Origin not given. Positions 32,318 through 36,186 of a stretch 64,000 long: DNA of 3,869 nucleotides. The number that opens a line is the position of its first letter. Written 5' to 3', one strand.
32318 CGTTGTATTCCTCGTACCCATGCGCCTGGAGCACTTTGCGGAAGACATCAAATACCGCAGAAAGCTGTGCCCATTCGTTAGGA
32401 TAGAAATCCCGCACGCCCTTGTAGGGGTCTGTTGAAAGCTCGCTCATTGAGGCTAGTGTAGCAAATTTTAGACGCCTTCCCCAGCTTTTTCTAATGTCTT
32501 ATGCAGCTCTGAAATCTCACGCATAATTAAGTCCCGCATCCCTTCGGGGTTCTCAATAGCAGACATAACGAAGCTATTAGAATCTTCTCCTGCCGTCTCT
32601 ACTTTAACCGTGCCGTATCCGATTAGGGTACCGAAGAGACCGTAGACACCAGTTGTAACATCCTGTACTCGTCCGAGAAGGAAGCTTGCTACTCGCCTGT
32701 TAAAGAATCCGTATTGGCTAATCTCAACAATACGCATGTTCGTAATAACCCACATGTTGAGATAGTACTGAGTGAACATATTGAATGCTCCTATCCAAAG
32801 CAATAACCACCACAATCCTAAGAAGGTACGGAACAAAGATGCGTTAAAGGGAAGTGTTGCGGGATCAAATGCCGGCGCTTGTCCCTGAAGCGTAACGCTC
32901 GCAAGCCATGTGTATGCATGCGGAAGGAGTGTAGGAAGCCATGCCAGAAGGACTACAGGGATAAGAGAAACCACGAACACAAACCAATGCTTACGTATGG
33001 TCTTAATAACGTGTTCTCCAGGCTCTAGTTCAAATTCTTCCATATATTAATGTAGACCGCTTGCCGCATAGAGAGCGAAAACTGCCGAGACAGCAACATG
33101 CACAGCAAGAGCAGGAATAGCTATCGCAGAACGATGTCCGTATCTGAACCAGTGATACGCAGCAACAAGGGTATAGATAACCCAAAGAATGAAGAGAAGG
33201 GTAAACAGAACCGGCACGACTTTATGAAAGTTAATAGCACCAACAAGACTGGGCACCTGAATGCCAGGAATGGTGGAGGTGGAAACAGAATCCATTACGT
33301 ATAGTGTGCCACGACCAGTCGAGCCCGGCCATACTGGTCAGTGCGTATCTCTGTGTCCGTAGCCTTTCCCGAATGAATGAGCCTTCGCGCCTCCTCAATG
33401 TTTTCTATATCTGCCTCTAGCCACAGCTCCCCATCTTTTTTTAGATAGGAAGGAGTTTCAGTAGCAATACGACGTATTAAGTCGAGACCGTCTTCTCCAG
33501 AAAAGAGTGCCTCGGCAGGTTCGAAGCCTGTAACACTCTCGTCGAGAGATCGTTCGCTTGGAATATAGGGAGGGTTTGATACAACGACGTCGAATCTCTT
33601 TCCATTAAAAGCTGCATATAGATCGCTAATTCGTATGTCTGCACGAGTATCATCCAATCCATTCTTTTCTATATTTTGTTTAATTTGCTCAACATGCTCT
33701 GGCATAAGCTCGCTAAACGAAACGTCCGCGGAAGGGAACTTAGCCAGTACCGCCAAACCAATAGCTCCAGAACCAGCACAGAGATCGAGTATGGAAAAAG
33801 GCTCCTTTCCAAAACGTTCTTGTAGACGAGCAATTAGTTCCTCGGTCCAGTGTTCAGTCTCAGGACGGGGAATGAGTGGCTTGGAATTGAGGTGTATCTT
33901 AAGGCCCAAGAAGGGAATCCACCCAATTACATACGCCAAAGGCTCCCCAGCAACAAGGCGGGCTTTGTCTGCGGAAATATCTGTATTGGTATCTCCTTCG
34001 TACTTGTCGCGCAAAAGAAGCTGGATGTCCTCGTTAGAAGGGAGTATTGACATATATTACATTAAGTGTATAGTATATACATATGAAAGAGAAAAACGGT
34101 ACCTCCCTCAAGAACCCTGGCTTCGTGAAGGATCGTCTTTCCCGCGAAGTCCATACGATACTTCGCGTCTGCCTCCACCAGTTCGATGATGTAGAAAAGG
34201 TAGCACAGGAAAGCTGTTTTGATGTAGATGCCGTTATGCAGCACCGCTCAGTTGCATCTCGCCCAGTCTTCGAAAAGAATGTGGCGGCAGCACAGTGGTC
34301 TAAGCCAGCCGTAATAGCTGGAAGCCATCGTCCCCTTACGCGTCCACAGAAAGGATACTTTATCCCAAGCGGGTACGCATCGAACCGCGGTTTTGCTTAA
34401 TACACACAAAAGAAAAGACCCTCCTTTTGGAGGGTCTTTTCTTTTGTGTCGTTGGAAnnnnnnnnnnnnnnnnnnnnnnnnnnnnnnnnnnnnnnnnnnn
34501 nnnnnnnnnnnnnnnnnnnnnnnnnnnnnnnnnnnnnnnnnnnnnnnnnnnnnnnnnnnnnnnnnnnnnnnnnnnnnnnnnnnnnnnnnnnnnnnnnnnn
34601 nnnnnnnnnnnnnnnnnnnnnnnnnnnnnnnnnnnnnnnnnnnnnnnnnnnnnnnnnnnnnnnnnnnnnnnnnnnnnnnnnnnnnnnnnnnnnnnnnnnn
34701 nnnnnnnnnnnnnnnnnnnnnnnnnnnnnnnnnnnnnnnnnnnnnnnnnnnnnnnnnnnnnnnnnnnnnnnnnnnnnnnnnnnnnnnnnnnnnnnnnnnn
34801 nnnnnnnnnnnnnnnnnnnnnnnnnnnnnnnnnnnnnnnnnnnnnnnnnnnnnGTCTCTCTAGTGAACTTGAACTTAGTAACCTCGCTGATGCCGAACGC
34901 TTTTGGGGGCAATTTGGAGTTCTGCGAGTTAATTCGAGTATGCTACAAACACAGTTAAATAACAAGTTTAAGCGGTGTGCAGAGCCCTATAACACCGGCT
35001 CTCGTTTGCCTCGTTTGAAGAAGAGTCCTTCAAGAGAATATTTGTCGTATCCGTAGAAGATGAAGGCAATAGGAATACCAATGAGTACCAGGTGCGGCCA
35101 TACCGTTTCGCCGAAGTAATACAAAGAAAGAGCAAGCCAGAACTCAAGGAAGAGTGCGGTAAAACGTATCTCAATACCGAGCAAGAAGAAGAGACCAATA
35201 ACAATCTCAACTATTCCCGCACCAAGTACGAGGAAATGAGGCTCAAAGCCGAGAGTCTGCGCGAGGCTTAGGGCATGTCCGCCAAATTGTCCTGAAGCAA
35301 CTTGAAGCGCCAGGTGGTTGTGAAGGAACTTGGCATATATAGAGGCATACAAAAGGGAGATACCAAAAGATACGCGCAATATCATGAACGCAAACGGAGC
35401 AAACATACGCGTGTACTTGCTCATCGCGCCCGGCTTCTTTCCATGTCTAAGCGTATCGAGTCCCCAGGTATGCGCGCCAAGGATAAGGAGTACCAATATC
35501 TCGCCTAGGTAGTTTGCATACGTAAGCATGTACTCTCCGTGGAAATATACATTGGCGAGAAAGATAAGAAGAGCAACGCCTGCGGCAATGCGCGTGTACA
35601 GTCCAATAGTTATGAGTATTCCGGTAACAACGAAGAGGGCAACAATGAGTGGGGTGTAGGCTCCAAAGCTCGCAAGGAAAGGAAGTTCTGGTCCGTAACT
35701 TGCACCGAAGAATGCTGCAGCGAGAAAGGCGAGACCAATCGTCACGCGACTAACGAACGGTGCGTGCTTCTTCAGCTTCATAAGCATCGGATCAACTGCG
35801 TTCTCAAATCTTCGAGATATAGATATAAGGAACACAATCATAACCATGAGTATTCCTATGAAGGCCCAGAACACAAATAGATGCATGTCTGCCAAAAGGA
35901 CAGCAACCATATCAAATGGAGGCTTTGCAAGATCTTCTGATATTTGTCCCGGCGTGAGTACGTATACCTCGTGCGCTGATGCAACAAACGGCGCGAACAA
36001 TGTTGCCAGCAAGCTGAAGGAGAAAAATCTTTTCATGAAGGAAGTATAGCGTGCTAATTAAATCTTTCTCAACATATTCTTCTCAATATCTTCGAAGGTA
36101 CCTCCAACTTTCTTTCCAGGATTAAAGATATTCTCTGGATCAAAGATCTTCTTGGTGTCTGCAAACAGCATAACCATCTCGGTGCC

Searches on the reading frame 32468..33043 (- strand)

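Call 25: search_protein_families(library=pfam, proteins=[window:32468-33043:-], max_evalue=0.01)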
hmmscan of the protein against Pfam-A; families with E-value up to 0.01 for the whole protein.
window:32468-33043:- (191 aa): 1 family
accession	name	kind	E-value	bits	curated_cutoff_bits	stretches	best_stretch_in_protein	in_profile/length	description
PF03703.20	bPH_2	-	9e-07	29.5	22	1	98-172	6-77/78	Bacterial PH domain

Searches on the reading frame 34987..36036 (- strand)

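Call 25: search_protein_families(library=pfam, proteins=[window:34987-36036:-], max_evalue=0.01)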
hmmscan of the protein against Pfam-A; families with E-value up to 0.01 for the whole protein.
window:34987-36036:- (349 aa): 2 families
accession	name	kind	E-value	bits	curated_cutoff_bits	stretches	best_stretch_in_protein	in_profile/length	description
PF07681.17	DoxX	-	0.0001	23.3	23.6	1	218-304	3-79/85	DoxX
PF04173.18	DoxD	-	0.0047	17.3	22.7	0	264-343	63-148/167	TQO small subunit DoxD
